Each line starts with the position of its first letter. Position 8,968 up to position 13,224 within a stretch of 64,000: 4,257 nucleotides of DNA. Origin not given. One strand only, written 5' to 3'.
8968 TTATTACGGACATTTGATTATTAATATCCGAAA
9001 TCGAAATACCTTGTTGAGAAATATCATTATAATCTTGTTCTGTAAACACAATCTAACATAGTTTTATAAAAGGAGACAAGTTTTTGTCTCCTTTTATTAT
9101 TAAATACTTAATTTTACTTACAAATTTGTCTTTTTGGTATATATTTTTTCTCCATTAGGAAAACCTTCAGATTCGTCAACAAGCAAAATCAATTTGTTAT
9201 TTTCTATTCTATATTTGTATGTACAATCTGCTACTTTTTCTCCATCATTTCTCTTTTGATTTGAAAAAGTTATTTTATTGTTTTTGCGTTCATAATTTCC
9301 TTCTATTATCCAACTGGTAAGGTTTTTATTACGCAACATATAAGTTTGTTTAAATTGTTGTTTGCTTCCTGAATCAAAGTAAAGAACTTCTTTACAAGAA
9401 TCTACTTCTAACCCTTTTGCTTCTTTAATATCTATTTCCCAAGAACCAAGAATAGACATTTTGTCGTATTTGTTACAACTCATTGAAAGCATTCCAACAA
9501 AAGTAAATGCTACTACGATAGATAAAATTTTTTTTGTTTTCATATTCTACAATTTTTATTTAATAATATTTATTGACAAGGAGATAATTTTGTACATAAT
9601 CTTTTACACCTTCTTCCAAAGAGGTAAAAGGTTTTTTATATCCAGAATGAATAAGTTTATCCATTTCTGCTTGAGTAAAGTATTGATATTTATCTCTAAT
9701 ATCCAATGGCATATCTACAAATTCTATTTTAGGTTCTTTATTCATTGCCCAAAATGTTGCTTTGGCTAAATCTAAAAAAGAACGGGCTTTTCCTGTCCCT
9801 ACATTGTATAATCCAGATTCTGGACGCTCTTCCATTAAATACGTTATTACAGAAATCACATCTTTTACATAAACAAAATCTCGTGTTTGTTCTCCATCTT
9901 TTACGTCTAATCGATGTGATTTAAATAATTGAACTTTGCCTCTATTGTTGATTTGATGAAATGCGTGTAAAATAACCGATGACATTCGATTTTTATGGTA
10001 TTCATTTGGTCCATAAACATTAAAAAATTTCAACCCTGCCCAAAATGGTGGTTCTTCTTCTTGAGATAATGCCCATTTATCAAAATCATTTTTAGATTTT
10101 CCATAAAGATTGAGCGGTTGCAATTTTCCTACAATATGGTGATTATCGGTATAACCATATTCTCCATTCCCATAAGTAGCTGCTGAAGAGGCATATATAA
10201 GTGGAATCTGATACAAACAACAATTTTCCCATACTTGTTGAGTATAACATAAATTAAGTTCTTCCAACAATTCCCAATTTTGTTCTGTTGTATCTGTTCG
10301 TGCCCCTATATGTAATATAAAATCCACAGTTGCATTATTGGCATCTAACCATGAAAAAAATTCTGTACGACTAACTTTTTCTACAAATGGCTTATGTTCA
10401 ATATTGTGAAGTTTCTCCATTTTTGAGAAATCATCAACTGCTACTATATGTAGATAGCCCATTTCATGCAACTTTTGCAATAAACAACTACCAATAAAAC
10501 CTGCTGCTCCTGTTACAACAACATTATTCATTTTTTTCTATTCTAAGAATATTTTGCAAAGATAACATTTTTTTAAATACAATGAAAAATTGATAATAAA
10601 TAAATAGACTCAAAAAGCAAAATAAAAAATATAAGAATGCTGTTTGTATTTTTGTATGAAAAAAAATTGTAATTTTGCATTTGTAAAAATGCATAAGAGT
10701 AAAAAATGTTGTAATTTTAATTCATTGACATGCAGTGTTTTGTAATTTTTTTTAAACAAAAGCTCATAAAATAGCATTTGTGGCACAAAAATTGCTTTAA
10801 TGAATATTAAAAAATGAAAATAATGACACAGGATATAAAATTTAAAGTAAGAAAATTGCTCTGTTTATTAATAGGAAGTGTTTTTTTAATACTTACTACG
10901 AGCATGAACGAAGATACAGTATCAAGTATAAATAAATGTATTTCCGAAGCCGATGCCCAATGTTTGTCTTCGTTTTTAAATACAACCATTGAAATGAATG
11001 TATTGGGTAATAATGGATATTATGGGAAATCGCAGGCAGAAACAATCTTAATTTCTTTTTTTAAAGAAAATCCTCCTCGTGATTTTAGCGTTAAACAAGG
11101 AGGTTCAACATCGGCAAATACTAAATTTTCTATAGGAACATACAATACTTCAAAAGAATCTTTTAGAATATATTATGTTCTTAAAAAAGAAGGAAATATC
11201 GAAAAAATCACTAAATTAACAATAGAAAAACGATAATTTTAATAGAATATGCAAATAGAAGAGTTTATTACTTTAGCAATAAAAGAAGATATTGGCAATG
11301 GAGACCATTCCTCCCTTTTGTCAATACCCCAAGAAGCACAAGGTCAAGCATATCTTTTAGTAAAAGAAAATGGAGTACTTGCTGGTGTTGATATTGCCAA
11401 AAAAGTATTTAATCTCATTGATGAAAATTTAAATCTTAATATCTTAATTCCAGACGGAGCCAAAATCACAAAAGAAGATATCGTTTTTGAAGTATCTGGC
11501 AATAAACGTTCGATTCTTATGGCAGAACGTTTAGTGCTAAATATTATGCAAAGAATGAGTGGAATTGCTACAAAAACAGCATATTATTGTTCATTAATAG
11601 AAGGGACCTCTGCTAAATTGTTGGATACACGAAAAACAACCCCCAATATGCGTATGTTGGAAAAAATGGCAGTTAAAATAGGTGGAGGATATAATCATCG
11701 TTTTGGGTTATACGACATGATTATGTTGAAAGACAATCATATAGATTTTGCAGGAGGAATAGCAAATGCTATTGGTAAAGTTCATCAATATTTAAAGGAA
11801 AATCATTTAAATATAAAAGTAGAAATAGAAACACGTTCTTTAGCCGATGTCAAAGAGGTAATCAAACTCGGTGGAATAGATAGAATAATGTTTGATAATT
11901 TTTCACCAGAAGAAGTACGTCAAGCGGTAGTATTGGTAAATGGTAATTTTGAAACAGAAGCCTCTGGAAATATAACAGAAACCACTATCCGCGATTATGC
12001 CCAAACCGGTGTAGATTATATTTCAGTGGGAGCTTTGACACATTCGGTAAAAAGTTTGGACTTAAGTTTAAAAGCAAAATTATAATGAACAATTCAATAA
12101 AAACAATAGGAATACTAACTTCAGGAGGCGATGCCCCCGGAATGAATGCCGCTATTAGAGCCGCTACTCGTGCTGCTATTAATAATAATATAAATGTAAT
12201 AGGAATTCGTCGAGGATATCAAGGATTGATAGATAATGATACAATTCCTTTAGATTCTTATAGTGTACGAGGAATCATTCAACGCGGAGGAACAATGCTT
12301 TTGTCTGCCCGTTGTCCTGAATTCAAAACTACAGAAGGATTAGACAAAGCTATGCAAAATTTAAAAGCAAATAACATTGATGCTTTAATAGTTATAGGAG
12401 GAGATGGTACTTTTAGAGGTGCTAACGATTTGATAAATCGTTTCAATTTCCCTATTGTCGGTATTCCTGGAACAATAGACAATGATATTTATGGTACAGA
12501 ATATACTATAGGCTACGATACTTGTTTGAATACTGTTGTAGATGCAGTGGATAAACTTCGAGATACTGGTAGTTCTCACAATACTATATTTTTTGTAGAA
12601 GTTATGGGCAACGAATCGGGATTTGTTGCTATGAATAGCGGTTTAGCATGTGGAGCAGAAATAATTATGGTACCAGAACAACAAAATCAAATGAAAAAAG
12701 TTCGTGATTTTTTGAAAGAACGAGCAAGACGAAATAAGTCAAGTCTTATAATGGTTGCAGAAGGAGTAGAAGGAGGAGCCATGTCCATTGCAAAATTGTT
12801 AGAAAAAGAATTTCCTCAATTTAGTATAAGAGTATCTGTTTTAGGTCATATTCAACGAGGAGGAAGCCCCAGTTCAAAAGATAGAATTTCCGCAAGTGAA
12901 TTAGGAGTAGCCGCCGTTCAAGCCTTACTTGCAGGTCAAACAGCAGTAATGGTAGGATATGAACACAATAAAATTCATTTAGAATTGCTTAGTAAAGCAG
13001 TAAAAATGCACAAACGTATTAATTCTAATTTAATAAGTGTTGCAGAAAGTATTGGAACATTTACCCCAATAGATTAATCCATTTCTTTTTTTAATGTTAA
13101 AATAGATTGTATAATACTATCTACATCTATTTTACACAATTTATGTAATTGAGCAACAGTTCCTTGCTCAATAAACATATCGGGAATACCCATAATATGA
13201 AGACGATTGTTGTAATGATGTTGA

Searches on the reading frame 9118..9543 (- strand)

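Call 23: search_protein_families(library=pfam, proteins=[window:9118-9543:-], max_evalue=0.01)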
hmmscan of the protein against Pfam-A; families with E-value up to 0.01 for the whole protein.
window:9118-9543:- (141 aa): 1 family
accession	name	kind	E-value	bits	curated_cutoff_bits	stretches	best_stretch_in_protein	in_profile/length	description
PF13648.12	Lipocalin_4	-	0.00032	22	22.4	1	31-120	1-89/89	Lipocalin-like domain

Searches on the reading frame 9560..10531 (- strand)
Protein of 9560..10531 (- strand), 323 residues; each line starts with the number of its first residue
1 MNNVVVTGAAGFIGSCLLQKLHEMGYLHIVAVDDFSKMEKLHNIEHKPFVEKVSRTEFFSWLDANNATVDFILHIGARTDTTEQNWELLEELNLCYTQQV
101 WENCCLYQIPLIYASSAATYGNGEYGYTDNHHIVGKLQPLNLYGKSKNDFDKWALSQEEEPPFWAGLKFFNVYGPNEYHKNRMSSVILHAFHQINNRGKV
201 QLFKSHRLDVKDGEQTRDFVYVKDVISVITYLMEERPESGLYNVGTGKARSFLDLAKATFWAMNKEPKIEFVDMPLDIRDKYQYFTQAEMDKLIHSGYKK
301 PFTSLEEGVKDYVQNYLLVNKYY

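Call 23: search_protein_families(library=pfam, proteins=[window:9560-10531:-], max_evalue=0.01)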
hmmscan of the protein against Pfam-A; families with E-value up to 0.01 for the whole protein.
window:9560-10531:- (323 aa): 7 families
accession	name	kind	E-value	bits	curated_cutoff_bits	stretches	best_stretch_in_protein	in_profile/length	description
PF01370.27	Epimerase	-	8.4e-35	120.7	20.9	1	4-245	1-240/240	NAD dependent epimerase/dehydratase family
PF16363.11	GDP_Man_Dehyd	-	1.9e-16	60.9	27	1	6-293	2-306/332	GDP-mannose 4,6 dehydratase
PF04321.23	RmlD_sub_bind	-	2e-10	40.7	27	1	3-267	2-235/287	RmlD substrate binding domain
PF01073.25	3Beta_HSD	-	4.1e-09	36.3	22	1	5-152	1-155/280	3-beta hydroxysteroid dehydrogenase/isomerase family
PF07993.18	NAD_binding_4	-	5.2e-06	26.2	20.1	0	67-129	87-150/258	Male sterility protein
PF02719.21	Polysacc_synt_2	-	0.0027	17.4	20.2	0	4-49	1-43/293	Polysaccharide biosynthesis protein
PF17007.11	HTH_micro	-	0.0028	17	27.3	1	189-237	252-300/454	HTH-like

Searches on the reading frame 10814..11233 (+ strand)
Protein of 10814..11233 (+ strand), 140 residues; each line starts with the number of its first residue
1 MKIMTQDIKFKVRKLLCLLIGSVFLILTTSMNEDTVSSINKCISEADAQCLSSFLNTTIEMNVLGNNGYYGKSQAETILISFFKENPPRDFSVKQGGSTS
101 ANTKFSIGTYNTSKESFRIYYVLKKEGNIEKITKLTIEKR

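Call 23: search_protein_families(library=pfam, proteins=[window:10814-11233:+], max_evalue=0.01)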
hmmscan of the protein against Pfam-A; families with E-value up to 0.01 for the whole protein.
window:10814-11233:+ (140 aa): 1 family
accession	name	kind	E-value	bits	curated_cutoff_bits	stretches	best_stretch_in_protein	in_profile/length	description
PF16022.11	DUF4783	-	3.3e-27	95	24.1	1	37-138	2-102/102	Domain of unknown function (DUF4783)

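Call 65: find_homologous_proteins(query=window:10814-11233:+, max_evalue=0.00001)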
Query window:10814-11233:+ (140 aa): 5 proteins with E <= 0.00001 among 21 candidates.
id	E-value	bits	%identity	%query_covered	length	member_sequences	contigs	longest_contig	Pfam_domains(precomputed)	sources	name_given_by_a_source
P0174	6.9e-83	293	99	100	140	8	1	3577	PF16022.12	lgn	-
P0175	1.8e-41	159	100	56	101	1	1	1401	PF14277.13,PF16022.12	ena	-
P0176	2.4e-36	143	56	89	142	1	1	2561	PF16022.12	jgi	-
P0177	9.5e-36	141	56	90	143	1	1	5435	PF16022.12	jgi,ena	-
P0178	5.5e-31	125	52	91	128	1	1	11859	PF16022.12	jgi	jgi:hypothetical protein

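Call 66: find_encoding_contigs(protein=P0177, flank=3000, max_places=2)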
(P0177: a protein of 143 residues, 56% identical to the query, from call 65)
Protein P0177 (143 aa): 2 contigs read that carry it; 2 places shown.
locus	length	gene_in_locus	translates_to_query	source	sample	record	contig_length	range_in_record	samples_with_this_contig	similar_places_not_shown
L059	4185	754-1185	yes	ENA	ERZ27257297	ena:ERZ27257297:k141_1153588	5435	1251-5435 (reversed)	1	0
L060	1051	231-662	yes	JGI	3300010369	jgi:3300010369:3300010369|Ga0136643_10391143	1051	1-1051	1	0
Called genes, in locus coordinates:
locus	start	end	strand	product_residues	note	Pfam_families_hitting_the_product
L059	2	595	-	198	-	?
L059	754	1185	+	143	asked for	PF16022:DUF4783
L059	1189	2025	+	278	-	PF02749:QRPTase_N, PF01729:QRPTase_C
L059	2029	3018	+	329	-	PF00365:PFK, PF01513:NAD_kinase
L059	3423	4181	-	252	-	PF23023:Anti-Pycsar_Apyc1, PF00753:Lactamase_B, PF12706:Lactamase_B_2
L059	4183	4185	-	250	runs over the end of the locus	PF03781:FGE-sulfatase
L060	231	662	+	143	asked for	PF16022:DUF4783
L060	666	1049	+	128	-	?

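Call 67: find_encoding_contigs(protein=P0178, flank=3000, max_places=2)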
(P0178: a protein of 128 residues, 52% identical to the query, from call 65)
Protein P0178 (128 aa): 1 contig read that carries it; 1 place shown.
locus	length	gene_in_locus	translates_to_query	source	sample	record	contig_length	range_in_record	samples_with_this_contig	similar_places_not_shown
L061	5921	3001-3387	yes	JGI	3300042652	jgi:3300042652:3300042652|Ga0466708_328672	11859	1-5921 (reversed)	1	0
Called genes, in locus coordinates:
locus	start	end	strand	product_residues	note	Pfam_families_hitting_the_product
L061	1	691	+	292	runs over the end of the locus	PF00231:ATP-synt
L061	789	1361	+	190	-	-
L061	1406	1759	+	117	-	-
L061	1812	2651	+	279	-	PF00793:DAHP_synth_1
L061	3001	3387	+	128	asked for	PF16022:DUF4783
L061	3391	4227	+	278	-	PF02749:QRPTase_N, PF01729:QRPTase_C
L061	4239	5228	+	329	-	PF00365:PFK, PF01513:NAD_kinase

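Call 68: find_encoding_contigs(protein=P0176, flank=3000, max_places=2)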
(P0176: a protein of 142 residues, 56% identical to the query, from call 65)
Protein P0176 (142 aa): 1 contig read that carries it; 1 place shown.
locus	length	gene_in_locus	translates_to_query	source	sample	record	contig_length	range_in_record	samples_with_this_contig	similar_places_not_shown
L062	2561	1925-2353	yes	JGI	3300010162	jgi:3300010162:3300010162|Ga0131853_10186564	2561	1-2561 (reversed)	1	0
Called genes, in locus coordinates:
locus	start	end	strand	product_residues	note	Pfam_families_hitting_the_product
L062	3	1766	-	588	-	?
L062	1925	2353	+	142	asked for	PF16022:DUF4783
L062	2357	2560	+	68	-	?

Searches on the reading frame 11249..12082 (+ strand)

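Call 23: search_protein_families(library=pfam, proteins=[window:11249-12082:+], max_evalue=0.01)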
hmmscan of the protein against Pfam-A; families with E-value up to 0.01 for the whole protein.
window:11249-12082:+ (278 aa): 2 families
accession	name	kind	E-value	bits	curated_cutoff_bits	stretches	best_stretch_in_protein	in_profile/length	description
PF01729.25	QRPTase_C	-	6e-58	195.7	23.1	1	106-275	1-169/169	Quinolinate phosphoribosyl transferase, C-terminal domain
PF02749.22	QRPTase_N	-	1.7e-19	70.2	27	1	24-104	6-82/82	Quinolinate phosphoribosyl transferase, N-terminal domain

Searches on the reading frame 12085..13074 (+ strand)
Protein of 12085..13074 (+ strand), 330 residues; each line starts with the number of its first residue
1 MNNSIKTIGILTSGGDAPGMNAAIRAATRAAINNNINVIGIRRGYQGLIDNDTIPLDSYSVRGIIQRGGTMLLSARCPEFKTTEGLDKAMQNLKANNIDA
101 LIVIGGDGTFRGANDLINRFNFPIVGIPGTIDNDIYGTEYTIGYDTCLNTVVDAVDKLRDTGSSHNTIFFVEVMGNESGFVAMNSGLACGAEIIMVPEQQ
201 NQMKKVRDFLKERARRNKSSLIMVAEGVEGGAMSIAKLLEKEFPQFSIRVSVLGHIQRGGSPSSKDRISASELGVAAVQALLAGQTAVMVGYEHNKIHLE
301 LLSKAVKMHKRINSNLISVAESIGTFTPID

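Call 23: search_protein_families(library=pfam, proteins=[window:12085-13074:+], max_evalue=0.01)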
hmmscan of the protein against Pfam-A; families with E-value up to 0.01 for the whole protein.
window:12085-13074:+ (330 aa): 4 families
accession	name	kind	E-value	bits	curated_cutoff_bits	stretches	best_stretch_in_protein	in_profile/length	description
PF00365.25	PFK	-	1.6e-107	359.4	30.9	1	8-281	2-277/277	Phosphofructokinase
PF01513.26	NAD_kinase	-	1.4e-07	32.3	25.5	1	88-128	63-103/130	ATP-NAD kinase N-terminal domain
PF00781.29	DAGK_cat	-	0.00034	20.6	23.6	1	82-135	40-95/125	Diacylglycerol kinase catalytic domain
PF01071.24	GARS_A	-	0.0065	16.8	27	0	170-240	32-101/194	Phosphoribosylglycinamide synthetase, ATP-grasp (A) domain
